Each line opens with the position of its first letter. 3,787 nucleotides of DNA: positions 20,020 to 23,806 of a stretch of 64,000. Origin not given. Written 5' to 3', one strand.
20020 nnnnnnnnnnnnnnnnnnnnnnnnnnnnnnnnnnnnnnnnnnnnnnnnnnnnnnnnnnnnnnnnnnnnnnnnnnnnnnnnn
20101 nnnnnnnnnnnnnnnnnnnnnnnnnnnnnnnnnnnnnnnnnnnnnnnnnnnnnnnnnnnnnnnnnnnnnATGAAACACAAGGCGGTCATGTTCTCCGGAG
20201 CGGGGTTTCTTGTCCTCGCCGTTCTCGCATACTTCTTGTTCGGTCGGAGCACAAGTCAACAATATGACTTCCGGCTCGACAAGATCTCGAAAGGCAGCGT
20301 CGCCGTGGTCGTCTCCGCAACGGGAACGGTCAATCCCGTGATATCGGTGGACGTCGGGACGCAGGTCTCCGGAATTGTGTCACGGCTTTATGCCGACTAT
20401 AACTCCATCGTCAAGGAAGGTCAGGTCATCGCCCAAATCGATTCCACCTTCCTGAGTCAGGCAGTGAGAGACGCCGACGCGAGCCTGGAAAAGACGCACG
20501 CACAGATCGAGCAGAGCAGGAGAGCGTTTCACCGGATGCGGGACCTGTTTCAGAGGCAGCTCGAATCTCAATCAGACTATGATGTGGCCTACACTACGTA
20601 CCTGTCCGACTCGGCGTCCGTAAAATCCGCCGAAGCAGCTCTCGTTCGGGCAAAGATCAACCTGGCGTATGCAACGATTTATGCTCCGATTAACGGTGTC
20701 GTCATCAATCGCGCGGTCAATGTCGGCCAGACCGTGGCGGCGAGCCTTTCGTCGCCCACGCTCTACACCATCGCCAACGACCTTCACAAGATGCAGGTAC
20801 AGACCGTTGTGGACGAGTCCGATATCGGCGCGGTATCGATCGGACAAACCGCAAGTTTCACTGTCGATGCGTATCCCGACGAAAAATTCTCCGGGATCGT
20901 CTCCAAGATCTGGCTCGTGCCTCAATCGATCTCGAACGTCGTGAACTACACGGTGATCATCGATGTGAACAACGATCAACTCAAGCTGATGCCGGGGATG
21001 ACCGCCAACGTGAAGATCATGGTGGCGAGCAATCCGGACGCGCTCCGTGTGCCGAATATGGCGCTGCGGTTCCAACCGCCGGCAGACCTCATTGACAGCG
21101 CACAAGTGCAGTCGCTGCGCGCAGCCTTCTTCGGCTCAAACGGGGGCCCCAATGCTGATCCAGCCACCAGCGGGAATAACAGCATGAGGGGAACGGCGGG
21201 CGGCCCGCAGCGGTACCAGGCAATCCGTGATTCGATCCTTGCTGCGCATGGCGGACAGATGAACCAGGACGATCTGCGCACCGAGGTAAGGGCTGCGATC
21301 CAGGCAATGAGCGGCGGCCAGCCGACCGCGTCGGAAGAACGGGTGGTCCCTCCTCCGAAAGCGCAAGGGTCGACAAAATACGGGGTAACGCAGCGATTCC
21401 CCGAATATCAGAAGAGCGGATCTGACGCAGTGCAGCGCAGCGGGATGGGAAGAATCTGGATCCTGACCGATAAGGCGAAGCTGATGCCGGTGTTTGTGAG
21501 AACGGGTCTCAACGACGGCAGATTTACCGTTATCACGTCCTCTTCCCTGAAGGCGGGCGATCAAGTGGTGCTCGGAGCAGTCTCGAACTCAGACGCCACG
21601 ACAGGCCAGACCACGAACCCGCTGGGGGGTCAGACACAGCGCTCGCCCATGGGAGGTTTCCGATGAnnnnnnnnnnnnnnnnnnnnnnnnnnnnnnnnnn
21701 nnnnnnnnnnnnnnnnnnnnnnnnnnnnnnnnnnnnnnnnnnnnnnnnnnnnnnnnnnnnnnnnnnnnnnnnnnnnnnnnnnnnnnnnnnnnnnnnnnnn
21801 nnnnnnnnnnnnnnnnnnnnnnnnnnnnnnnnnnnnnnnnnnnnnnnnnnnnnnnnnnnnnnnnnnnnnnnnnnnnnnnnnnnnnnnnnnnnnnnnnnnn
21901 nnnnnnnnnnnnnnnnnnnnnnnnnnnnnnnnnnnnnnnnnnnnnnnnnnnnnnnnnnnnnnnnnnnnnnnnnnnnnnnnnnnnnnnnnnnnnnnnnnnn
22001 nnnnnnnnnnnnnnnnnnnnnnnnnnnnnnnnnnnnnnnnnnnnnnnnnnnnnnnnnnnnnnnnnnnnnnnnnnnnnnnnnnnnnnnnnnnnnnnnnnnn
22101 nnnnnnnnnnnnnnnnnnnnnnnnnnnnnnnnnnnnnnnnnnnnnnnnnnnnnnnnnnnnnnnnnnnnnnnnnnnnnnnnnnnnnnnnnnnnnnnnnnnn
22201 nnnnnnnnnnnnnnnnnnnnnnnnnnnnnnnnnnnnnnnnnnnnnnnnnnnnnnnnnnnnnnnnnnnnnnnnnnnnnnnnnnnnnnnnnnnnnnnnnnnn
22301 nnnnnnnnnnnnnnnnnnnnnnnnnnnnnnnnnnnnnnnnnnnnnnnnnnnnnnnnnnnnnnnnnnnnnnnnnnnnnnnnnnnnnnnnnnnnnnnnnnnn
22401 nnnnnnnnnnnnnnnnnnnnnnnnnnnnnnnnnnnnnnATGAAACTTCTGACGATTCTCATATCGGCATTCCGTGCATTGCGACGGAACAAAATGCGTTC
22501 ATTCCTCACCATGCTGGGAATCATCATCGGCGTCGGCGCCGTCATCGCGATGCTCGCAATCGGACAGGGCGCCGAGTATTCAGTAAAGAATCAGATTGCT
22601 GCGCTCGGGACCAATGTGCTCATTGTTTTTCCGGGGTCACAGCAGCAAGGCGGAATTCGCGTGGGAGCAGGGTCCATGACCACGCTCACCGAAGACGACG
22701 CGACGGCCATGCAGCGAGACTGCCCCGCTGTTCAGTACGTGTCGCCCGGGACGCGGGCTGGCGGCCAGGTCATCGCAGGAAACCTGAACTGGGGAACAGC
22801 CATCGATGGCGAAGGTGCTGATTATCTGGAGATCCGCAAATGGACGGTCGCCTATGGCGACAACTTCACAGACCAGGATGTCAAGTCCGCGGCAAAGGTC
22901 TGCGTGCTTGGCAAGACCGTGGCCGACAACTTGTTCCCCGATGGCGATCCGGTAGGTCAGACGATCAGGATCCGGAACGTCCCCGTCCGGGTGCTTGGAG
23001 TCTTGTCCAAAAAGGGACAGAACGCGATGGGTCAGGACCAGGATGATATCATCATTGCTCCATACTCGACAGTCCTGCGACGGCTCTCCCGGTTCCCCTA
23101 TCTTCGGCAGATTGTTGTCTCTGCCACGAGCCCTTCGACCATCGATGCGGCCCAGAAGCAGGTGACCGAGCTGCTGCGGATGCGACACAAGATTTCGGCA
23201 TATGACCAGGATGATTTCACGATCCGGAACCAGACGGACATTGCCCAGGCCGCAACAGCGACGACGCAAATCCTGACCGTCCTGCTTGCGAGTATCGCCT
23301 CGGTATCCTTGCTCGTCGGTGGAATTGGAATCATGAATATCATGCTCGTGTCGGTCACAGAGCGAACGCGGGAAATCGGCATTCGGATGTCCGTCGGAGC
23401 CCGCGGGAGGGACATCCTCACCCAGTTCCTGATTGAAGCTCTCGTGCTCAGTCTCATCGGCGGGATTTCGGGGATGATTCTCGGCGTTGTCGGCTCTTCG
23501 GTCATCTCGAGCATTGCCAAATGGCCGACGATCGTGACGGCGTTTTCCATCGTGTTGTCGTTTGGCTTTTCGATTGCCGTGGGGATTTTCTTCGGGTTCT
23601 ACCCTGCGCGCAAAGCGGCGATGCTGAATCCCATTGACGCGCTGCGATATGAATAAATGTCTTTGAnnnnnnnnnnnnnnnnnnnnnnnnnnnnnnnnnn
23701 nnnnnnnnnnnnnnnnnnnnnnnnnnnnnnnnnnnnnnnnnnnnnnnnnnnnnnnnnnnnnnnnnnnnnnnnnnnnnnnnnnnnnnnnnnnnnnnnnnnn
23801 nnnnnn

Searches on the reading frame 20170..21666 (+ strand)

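Call 62: search_protein_families(library=pfam, proteins=[window:20170-21666:+], max_evalue=0.00001)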
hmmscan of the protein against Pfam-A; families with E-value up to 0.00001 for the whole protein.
window:20170-21666:+ (498 aa): 2 families
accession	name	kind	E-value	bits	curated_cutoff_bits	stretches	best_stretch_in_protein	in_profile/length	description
PF16576.10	HlyD_D23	-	8.9e-22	77.9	30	1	59-279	19-214/214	Barrel-sandwich domain of CusB or HlyD membrane-fusion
PF13437.12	HlyD_3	-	5e-12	46.9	22.2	1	169-276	1-106/106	HlyD family secretion protein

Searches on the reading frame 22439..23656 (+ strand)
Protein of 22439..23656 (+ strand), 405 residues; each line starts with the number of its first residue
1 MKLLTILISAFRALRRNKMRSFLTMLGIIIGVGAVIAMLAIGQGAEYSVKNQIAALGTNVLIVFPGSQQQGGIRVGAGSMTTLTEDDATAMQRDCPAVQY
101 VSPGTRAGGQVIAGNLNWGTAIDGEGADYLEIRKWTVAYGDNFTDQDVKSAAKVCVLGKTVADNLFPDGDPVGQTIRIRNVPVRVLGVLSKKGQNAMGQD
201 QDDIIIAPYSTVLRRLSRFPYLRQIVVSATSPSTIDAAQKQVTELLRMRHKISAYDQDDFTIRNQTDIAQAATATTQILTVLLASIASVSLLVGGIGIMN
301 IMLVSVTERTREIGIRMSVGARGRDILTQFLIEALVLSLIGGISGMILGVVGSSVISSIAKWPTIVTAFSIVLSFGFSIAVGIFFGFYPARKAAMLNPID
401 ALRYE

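Call 62: search_protein_families(library=pfam, proteins=[window:22439-23656:+], max_evalue=0.00001)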
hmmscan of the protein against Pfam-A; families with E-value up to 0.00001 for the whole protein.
window:22439-23656:+ (405 aa): 2 families
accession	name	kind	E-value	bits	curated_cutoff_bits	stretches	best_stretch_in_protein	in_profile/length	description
PF12704.14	MacB_PCD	-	1.2e-55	189.4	27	1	21-244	1-206/207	MacB-like periplasmic core domain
PF02687.27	FtsX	-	2.4e-19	70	25.5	1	285-398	2-120/120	FtsX-like permease C-terminal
